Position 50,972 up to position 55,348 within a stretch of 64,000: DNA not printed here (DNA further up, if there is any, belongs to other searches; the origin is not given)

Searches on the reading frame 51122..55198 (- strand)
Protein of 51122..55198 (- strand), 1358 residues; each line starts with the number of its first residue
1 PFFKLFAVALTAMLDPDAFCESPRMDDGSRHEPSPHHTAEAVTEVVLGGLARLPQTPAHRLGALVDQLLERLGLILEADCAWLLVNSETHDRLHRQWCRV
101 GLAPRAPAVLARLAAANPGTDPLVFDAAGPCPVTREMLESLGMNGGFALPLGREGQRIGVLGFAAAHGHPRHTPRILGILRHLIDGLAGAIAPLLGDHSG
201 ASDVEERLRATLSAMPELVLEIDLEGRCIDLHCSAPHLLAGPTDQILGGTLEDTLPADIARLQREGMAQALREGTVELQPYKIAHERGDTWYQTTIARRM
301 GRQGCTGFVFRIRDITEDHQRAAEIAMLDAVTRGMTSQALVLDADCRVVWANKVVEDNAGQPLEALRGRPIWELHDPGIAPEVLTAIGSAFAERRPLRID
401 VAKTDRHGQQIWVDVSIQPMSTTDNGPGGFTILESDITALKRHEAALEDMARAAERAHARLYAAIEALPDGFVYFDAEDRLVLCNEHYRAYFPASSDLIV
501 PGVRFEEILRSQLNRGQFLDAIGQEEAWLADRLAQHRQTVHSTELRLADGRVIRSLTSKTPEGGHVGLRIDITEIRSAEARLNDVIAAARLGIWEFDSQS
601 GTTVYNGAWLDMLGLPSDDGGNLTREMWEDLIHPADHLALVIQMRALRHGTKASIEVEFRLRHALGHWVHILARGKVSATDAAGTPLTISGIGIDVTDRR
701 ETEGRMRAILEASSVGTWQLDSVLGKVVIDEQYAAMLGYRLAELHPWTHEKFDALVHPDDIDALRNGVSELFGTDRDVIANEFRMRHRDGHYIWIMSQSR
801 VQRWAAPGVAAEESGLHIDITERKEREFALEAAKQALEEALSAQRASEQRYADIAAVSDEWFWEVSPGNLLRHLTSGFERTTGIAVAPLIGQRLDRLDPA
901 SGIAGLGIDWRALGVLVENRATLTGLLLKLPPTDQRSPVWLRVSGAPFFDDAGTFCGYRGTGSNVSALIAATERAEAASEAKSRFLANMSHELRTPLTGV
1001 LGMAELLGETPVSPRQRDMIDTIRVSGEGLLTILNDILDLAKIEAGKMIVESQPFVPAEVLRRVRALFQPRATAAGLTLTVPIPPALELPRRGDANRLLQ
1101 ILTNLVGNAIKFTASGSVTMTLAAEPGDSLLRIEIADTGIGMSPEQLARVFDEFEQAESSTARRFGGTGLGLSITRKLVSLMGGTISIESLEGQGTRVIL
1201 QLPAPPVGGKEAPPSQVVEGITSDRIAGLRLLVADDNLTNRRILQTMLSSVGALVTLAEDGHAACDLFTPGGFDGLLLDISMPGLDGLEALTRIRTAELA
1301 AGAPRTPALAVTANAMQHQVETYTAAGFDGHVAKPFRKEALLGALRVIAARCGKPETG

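Call 92: search_protein_families(library=pfam, proteins=[window:51122-55198:-], max_evalue=0.0001)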
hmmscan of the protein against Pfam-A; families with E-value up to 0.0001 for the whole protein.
window:51122-55198:- (1358 aa): 10 families
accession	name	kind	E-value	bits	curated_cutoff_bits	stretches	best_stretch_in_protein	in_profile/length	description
PF08448.16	PAS_4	-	8.8e-34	116.5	23.1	2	340-442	9-110/110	PAS fold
PF02518.31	HATPase_c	-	2.5e-31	108.8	26.4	1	1093-1205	1-110/111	Histidine kinase-, DNA gyrase B-, and HSP90-like ATPase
PF08447.18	PAS_3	-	3.9e-31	107.6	25.6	2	727-802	2-75/89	PAS fold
PF12860.13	PAS_7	-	5.1e-24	85.1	27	1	465-579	1-114/115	PAS fold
PF00512.31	HisKA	-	1.3e-22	80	26.9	1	981-1046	1-66/66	His Kinase A (phospho-acceptor) domain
PF00072.30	Response_reg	-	2e-20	73.4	30.2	1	1232-1345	2-110/111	Response regulator receiver domain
PF13426.13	PAS_9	-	8.4e-17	61.8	27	1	340-439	4-103/103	PAS domain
PF00989.32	PAS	-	2.8e-16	59.9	22.6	0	328-423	3-99/113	PAS fold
PF13188.13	PAS_8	-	3.6e-11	43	21.8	0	459-492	1-34/65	PAS domain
PF14598.12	PAS_11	-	1.1e-05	25.8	25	0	622-680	31-88/109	PAS domain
